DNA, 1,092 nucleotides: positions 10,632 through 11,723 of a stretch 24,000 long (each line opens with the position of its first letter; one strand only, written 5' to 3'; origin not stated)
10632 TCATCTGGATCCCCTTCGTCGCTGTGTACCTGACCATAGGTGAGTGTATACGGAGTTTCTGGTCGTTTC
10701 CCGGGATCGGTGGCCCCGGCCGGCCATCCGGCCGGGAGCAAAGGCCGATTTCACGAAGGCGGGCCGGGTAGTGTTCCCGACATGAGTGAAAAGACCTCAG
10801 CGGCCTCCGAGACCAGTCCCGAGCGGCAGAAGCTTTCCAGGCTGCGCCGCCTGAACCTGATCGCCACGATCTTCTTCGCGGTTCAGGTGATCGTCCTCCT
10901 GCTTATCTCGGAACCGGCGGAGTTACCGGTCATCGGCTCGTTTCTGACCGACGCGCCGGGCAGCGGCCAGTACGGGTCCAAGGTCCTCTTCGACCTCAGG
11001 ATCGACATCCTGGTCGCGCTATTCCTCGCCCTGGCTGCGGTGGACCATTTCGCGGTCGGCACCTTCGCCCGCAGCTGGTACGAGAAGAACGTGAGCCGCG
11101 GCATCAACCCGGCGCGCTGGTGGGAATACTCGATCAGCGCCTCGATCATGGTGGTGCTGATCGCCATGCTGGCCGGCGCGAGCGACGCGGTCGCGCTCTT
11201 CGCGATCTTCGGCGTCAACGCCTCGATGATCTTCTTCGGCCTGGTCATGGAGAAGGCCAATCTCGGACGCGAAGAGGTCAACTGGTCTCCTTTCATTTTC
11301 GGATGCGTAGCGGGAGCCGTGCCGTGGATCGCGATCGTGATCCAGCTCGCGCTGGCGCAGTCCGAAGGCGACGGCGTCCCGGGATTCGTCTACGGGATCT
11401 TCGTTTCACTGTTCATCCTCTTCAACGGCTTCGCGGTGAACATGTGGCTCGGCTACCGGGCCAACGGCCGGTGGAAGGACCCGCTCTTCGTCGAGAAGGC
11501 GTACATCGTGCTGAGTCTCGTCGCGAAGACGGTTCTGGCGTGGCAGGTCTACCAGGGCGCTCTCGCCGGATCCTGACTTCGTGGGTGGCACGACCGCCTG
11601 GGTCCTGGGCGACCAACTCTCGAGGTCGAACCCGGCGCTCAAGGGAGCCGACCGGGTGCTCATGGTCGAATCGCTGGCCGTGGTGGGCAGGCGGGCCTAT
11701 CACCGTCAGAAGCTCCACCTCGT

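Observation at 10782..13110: Heliorhodopsin and an Fe-S cluster photolyase/cryptochrome (FeS-BCP) form a tight two-gene light operon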

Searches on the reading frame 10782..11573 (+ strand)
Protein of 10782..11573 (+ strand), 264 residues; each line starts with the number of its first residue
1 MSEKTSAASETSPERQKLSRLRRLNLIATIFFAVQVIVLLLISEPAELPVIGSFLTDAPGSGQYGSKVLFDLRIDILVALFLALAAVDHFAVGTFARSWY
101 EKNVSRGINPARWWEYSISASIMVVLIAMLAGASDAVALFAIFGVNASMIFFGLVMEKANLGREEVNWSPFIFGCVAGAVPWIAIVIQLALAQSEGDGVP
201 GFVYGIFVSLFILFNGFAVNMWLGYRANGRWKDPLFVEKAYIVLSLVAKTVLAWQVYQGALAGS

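Call 3: search_protein_families(library=pfam, proteins=[window:10782-11573:+], max_evalue=0.01)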
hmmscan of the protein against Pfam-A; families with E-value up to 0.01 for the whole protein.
window:10782-11573:+ (264 aa): 1 family
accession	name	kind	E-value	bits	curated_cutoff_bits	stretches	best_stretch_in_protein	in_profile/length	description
PF18761.7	Heliorhodopsin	-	2.8e-89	299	26.7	1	21-261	1-242/242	Heliorhodopsin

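Call 4: search_protein_families(library=ncbifam, proteins=[window:10782-11573:+], max_evalue=0.01)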
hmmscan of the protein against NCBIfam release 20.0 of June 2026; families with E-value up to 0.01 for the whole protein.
window:10782-11573:+ (264 aa): 1 family
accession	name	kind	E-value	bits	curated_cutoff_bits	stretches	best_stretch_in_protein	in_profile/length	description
NF038020.1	HeR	equivalog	1.2e-86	290.3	100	1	21-261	1-244/244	heliorhodopsin HeR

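Call 7: search_solved_structures(query=window:10782-11573:+, show_alignments=2)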
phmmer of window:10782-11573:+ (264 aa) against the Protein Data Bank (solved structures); distinct sequences matched with E-value up to 0.001: 6.
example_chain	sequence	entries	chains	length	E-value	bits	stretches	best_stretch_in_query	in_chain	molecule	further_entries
9ljj_A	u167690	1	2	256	5.2e-60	206.6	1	13-261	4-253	Heliorhodopsin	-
6su3_X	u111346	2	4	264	5.7e-60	206.4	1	13-261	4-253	48C12 heliorhodopsin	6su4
6uh3_A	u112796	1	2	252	9.5e-60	205.7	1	15-261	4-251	Heliorhodopsin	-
6is6_A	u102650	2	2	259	1.3e-53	185.6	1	14-261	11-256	heliorhodopsin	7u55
7clj_A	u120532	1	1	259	3e-53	184.4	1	14-261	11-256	heliorhodopsin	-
9vfc_A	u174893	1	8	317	8.1e-37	130.6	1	48-260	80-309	heliorhodopsin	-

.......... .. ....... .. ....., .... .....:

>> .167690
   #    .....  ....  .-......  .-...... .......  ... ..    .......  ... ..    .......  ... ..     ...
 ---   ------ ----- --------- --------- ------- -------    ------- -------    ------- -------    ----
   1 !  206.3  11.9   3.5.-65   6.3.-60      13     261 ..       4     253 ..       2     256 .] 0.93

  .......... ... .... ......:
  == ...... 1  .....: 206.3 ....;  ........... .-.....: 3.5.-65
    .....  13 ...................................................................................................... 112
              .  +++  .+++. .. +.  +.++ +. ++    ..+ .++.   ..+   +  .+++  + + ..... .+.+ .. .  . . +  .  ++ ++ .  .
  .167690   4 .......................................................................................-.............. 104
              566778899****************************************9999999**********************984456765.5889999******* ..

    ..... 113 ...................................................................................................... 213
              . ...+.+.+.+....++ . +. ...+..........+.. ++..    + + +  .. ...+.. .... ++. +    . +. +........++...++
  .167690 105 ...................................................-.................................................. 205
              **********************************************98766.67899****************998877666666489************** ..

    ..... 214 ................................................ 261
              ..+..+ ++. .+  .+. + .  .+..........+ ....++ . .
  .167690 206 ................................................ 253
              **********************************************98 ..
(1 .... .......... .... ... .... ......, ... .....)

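Call 16: find_homologous_proteins(query=window:10782-11573:+, max_evalue=1e-20)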
Query window:10782-11573:+ (264 aa): 5193 proteins with E <= 1e-20 among 8000 candidates; the best 120 are listed.
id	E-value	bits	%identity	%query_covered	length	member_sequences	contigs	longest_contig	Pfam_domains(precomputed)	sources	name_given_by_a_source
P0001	3.7e-165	566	100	100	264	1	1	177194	PF18761.8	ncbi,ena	-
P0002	6.7e-162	555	97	100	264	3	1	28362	PF18761.8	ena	-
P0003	2.5e-154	530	93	100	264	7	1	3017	PF18761.8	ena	-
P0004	3.0e-143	494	85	100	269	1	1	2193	PF18761.8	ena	-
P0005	3.3e-143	494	86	100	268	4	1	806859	PF18761.8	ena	-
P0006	7.7e-143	493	87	91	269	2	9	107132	PF18761.8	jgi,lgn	jgi:hypothetical protein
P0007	9.0e-143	493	86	100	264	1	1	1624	PF18761.8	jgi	-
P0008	3.2e-138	478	81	100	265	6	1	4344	PF18761.8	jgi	-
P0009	7.9e-138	476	81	100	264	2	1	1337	PF18761.8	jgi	jgi:hypothetical protein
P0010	3.2e-137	474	80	100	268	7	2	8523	PF18761.8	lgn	-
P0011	4.9e-137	474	81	100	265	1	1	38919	PF18761.8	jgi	jgi:hypothetical protein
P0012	3.5e-136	471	82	97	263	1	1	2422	PF18761.8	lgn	-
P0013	7.1e-136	470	82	96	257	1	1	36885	PF18761.8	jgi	jgi:hypothetical protein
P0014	7.6e-136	470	80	100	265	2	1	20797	PF18761.8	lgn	-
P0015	1.4e-135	469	79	100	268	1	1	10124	PF18761.8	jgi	-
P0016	3.6e-135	468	80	97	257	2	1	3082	PF18761.8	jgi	jgi:hypothetical protein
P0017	9.4e-135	466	81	97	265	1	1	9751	PF18761.8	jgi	jgi:hypothetical protein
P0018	1.6e-134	466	80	100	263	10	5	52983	PF18761.8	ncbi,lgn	-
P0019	3.0e-134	465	78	100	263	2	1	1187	PF18761.8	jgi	jgi:hypothetical protein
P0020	5.8e-134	464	80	100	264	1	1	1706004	PF18761.8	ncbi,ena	-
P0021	7.8e-134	463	82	90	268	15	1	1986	PF18761.8,PF01036.25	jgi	jgi:hypothetical protein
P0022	7.4e-133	460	78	100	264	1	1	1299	PF18761.8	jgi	jgi:hypothetical protein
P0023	1.1e-132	460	78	100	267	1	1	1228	PF18761.8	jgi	jgi:hypothetical protein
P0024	1.9e-132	459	79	100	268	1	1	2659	PF18761.8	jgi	jgi:hypothetical protein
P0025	1.3e-131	456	77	99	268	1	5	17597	PF18761.8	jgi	jgi:hypothetical protein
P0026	2.1e-131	455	80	97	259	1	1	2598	PF18761.8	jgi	jgi:hypothetical protein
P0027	5.8e-129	447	77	97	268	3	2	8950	PF18761.8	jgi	jgi:hypothetical protein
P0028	7.4e-128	444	75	100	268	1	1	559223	PF18761.8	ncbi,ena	-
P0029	2.5e-127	442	79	94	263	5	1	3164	PF18761.8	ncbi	-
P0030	3.3e-127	442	74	100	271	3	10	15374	PF18761.8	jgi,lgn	jgi:hypothetical protein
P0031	1.8e-126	439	76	100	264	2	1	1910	PF18761.8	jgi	jgi:hypothetical protein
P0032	4.0e-126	438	75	98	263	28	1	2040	PF18761.8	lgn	-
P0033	7.2e-126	437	75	100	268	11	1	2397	PF18761.8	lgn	-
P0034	2.2e-125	436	74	96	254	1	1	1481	PF18761.8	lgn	-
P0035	1.0e-124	433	72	98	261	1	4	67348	PF18761.8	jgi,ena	-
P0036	9.6e-123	427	73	97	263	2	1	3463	PF18761.8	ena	-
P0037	1.6e-122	426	79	89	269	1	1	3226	PF18761.8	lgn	-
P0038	2.0e-122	426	72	98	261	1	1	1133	PF18761.8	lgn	-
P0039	3.6e-122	425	71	97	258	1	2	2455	PF18761.8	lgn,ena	-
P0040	2.2e-121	423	73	95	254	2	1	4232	PF18761.8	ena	-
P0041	1.8e-120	419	75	94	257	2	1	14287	PF18761.8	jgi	-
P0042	1.8e-120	419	79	92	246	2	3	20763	PF18761.8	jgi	-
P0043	5.9e-120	418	74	94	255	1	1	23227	PF18761.8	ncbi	-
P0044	2.5e-119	416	73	93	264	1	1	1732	PF18761.8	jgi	-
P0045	4.0e-119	415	71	97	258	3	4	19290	PF18761.8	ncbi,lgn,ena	-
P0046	4.5e-118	412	71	100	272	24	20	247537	PF18761.8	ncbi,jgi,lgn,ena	jgi:hypothetical protein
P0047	1.5e-117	410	71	100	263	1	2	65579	PF18761.8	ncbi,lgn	ncbi:MAG: heliorhodopsin HeR [Solirubrobacterales bacterium]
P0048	7.2e-117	408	74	91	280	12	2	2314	PF18761.8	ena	-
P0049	1.3e-116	407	73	94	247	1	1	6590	PF18761.8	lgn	-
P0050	3.2e-116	406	71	98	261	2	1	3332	PF18761.8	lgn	-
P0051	3.8e-116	405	74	90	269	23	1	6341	PF18761.8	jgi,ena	-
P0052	1.7e-115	403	68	100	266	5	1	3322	PF18761.8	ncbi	ncbi:MAG: heliorhodopsin HeR [bacterium]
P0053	1.6e-114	400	71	97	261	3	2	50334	PF18761.8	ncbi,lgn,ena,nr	ncbi:MAG: heliorhodopsin HeR [Thermoleophilia bacterium]|nr:heliorhodopsin HeR [Thermoleophilia bact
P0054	4.1e-114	399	69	98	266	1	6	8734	PF18761.8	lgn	-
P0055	7.3e-114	398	69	100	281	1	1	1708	PF18761.8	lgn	-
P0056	5.1e-113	395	69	97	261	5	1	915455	PF18761.8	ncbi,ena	-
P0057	6.5e-113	395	71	97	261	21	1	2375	PF18761.8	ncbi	-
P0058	1.1e-112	394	71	94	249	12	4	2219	PF18761.8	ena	-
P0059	5.9e-111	388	69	97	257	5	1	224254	PF18761.8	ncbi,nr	ncbi:MAG: heliorhodopsin HeR [Solirubrobacterales bacterium]|nr:heliorhodopsin HeR [Solirubrobactera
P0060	8.5e-111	388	65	97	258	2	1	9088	PF18761.8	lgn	-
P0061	7.2e-110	385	71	94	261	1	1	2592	PF18761.8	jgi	jgi:hypothetical protein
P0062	1.3e-109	384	69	96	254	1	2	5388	PF18761.8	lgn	-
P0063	1.9e-109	383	71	94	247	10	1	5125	PF18761.8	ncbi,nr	ncbi:MAG TPA: heliorhodopsin HeR [Solirubrobacterales bacterium]|nr:heliorhodopsin HeR [Solirubrobac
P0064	1.3e-108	381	75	86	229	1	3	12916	PF18761.8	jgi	jgi:hypothetical protein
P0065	1.8e-108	380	71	90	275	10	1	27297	PF18761.8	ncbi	-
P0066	3.0e-108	379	66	98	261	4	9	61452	PF18761.8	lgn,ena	-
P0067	7.3e-108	378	65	99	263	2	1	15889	PF18761.8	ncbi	ncbi:MAG: heliorhodopsin HeR [Solirubrobacterales bacterium]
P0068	3.0e-107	376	68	95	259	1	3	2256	PF18761.8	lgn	-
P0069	9.8e-107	375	69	90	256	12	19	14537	PF18761.8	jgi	jgi:hypothetical protein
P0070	5.5e-106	372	68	95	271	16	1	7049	PF18761.8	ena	-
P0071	8.9e-106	371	68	95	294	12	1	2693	PF18761.8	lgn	-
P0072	1.3e-105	371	66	97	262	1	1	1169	PF18761.8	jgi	jgi:Heliorhodopsin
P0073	3.1e-105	370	67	96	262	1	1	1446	PF18761.8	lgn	-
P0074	4.3e-104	366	66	95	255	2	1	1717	PF18761.8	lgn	-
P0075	7.1e-103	362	63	100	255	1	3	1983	PF18761.8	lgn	-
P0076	9.8e-103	361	64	96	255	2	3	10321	PF18761.8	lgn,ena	-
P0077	1.5e-101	357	64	94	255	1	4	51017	PF18761.8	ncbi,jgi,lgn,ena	jgi:hypothetical protein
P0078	2.6e-101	357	64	96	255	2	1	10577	PF18761.8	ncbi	-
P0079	2.6e-101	357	85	71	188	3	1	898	PF18761.8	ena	-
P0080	2.6e-101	357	65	95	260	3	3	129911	PF18761.8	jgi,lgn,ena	-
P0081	4.8e-101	356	65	94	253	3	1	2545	PF18761.8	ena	-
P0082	1.6e-100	354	63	96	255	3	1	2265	PF18761.8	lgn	-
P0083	3.2e-100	353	63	97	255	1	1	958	PF18761.8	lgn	-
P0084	4.3e-100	353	66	93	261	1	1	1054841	PF18761.8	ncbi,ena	-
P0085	5.3e-100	352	65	97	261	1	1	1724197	PF18761.8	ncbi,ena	-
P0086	6.1e-100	352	63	97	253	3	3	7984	PF18761.8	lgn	-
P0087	7.0e-100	352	64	93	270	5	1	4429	PF18761.8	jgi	jgi:hypothetical protein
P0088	7.6e-100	352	62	97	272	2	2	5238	PF18761.8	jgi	jgi:hypothetical protein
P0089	8.2e-100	352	65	93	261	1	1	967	PF18761.8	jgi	jgi:hypothetical protein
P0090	9.9e-100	352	64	94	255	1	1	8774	PF18761.8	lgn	-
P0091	1.2e-99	351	60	99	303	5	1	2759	PF18761.8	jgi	-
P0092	1.6e-99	351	64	93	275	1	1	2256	PF18761.8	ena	-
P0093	1.9e-99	351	63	98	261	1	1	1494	PF18761.8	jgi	jgi:hypothetical protein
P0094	2.2e-99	350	65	94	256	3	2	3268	PF18761.8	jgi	-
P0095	2.8e-99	350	67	93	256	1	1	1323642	PF18761.8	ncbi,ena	-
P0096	2.9e-99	350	65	93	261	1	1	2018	PF18761.8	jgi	jgi:hypothetical protein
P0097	3.2e-99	350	79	77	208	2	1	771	PF18761.8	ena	-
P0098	3.5e-99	350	63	97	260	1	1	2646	PF18761.8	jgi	jgi:hypothetical protein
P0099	4.0e-99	350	67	93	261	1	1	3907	PF18761.8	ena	-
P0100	4.3e-99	349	65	93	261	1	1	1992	PF18761.8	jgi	jgi:hypothetical protein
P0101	4.6e-99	349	63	96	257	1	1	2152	PF18761.8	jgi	jgi:Heliorhodopsin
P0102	4.7e-99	349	63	96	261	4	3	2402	PF18761.8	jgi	jgi:heliorhodopsin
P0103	4.9e-99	349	64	94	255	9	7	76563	PF18761.8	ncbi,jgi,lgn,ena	jgi:hypothetical protein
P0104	5.0e-99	349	62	98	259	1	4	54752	PF18761.8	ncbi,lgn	-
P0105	7.1e-99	349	64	94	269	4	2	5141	PF18761.8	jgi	jgi:hypothetical protein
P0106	7.4e-99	349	64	95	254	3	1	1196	PF18761.8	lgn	-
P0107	8.9e-99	348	65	93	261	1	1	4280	PF18761.8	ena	-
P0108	9.2e-99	348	61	94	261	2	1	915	PF18761.8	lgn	-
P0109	1.1e-98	348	65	94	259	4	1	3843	PF18761.8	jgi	-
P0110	1.2e-98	348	63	97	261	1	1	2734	PF18761.8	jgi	-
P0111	1.2e-98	348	62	96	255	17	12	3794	PF18761.8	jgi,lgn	jgi:hypothetical protein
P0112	1.3e-98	348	64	94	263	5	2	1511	PF18761.8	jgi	jgi:hypothetical protein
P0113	1.4e-98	348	63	94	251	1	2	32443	PF18761.8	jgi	jgi:hypothetical protein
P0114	1.8e-98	347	62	94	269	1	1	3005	PF18761.8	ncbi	-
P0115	1.9e-98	347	65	93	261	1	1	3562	PF18761.8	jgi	jgi:hypothetical protein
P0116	2.5e-98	347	62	95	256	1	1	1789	PF18761.8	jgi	jgi:hypothetical protein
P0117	2.9e-98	347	63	96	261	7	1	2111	PF18761.8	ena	-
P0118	3.0e-98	347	65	95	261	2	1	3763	PF18761.8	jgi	jgi:Heliorhodopsin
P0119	3.2e-98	347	64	96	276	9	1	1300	PF18761.8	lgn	-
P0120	3.6e-98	346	63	95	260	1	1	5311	PF18761.8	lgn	-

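Call 18: find_encoding_contigs(protein=P0001, flank=10000, max_places=3)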
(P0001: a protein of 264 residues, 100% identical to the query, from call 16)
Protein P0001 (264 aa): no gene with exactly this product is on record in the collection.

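Call 20: find_related_loci(query=A1, collection=genome_contigs, flank=6000)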
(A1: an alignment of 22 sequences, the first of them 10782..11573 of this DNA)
Query A1 (264 aa) in genome_contigs; peptide patterns used: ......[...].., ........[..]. (x = any residue, [..] = any of these).
428 stretches matched a pattern; 379 encode a relative of the query (tblastn E <= 1e-3); the best 80 are kept; 80 distinct loci.
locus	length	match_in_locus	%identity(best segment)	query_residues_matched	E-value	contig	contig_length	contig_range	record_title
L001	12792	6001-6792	97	1-264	6e-169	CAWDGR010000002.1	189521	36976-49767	MAG: uncultured Solirubrobacterales bacterium isolate MFD03804.bin.2.112 genome assembly, contig: contig_22929, whole ge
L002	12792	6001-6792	86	1-264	9e-144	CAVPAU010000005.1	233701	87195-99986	MAG: uncultured Solirubrobacterales bacterium isolate MFD09779.bin.2.245 genome assembly, contig: contig_3095, whole gen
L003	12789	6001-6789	80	1-264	3e-141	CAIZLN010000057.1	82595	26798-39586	MAG: uncultured Solirubrobacterales bacterium isolate Loc090519-5m_bin-0122 genome assembly, contig: bin-0122:057/168, w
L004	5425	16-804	83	2-264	2e-140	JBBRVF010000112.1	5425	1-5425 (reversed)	MAG: Solirubrobacterales bacterium isolate La3_metabat2.098 La3_metabat2.098_K_285984_L_5425_cov_12.0000, whole genome s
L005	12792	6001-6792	80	1-264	4e-134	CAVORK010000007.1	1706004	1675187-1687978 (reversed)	MAG: uncultured Solirubrobacterales bacterium isolate MFD09964.bin.2.177 genome assembly, contig: contig_7717, whole gen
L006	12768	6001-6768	76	9-264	4e-133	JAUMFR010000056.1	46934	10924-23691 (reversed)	MAG: Solirubrobacterales bacterium isolate G_SOLI NODE_447_length_46934_cov_2.237550, whole genome shotgun sequence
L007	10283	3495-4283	75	2-264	2e-132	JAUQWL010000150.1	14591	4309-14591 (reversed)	MAG: Solirubrobacterales bacterium isolate BIN2 contig_135431, whole genome shotgun sequence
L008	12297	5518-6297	73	6-264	2e-130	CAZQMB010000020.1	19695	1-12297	MAG TPA_asm: uncultured Conexibacteraceae bacterium isolate SRP193358_co1_726 genome assembly, contig: NODE_6851_length_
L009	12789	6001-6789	75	2-264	3e-128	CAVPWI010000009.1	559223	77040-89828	MAG: uncultured Solirubrobacterales bacterium isolate MFD09964.bin.1.283 genome assembly, contig: contig_5081, whole gen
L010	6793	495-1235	76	18-264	5e-128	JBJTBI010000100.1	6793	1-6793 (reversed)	MAG: bacterium isolate samp_4332_metabat2_64 samp_4332_1099838, whole genome shotgun sequence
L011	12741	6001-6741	75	18-264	2e-127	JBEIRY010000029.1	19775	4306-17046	MAG: Thermoleophilales bacterium isolate Sample-107-S80-bin-171 Sample_107_S80-bin_171-k141_640010, whole genome shotgun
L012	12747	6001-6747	74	16-264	3e-126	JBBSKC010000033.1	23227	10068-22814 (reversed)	MAG: Solirubrobacterales bacterium isolate LS4_metabat2.211 LS4_metabat2.211_K_1198618_L_23227_cov_19.5884, whole genome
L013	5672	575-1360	70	3-264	1e-125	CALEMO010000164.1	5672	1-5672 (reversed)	MAG TPA_asm: uncultured Solirubrobacterales bacterium isolate ERR2206771_bin.142_CONCOCT_v1.1_MAG genome assembly, conti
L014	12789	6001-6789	71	1-264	4e-125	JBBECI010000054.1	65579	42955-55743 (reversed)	MAG: Solirubrobacterales bacterium isolate LejiaF_62_21 Lejia_F_679_length_65579_cov_13, whole genome shotgun sequence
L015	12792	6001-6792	71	1-264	5e-120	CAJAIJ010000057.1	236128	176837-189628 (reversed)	MAG: uncultured Solirubrobacterales bacterium isolate Loc080925-5m_bin-0444 genome assembly, contig: bin-0444:57/59, who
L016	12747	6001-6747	78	16-264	7e-132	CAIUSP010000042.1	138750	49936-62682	uncultured bacterium isolate ErkenSummer_bin-5006 genome assembly, contig: bin-5006:042/108, whole genome shotgun sequen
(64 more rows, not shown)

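Call 30: search_protein_families(library=pfam, proteins=[L010:1250-2572:-, L006:7414-8187:+, L010:4100-4957:+, L006:4705-5970:+, L006:3055-4677:+, L006:2744-3031:+, L016:6756-7496:-, L006:593-2641:+, L011:390-1775:+, L011:1810-2610:+], max_evalue=0.001)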
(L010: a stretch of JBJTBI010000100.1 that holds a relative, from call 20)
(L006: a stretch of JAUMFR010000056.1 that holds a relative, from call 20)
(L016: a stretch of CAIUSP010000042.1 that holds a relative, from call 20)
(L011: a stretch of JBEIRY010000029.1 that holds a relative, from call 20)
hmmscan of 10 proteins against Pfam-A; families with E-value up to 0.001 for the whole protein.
L010:1250-2572:- (441 aa): 1 family
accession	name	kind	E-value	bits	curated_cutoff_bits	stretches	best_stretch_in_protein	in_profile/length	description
PF02622.21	DUF179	-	2.8e-30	105.8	27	1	285-425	6-157/157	AlgH-like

L006:7414-8187:+ (258 aa): 3 families
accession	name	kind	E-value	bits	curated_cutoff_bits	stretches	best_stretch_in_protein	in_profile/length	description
PF13417.12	GST_N_3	-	4.9e-16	59.3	22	1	12-86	1-74/75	Glutathione S-transferase, N-terminal domain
PF13409.12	GST_N_2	-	5.3e-08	33.8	25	1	24-82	8-70/70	Glutathione S-transferase, N-terminal domain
PF02798.26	GST_N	-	8.4e-06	26.5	20.9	1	10-77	3-72/76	Glutathione S-transferase, N-terminal domain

L010:4100-4957:+ (286 aa): 6 families
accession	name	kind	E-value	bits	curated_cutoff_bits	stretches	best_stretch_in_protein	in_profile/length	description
PF00106.31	adh_short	-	2.5e-46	158.1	26.6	1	8-191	2-191/195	short chain dehydrogenase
PF13561.12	adh_short_C2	-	3.9e-35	122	27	1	16-191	6-185/236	Enoyl-(Acyl carrier protein) reductase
PF08659.16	KR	-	1.1e-13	52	22.6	1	9-164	3-164/180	KR domain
PF13460.12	NAD_binding_10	-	1.9e-10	41.4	27.2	1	15-203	3-166/184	NAD(P)H-binding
PF01370.27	Epimerase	-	4.2e-06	26.8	20.9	1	9-136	1-115/240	NAD dependent epimerase/dehydratase family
PF05368.20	NmrA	-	0.00097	19.3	27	0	6-72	2-71/298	NmrA-like family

L006:4705-5970:+ (422 aa): 1 family
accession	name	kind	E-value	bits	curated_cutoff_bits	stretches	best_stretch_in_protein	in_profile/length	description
PF00331.26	Glyco_hydro_10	-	1.3e-78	264.9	22.1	1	67-395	7-310/311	Glycosyl hydrolase family 10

L006:3055-4677:+ (541 aa): 1 family
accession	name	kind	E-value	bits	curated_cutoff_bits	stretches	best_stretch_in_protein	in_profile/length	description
PF07690.21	MFS_1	-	8.5e-40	137.2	33.4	1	11-418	2-347/347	Major Facilitator Superfamily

L006:2744-3031:+ (96 aa): 0 families

L016:6756-7496:- (247 aa): 1 family
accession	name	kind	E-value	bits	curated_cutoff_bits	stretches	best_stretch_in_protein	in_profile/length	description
PF03176.21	MMPL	-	1.2e-24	87.4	20.5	1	17-211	127-310/333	MMPL family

L006:593-2641:+ (683 aa): 0 families

L011:390-1775:+ (462 aa): 1 family
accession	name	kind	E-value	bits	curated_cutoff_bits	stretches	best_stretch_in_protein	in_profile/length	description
PF00202.27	Aminotran_3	-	1.9e-58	198.5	30.5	1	55-379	7-337/403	Aminotransferase class-III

L011:1810-2610:+ (267 aa): 0 families
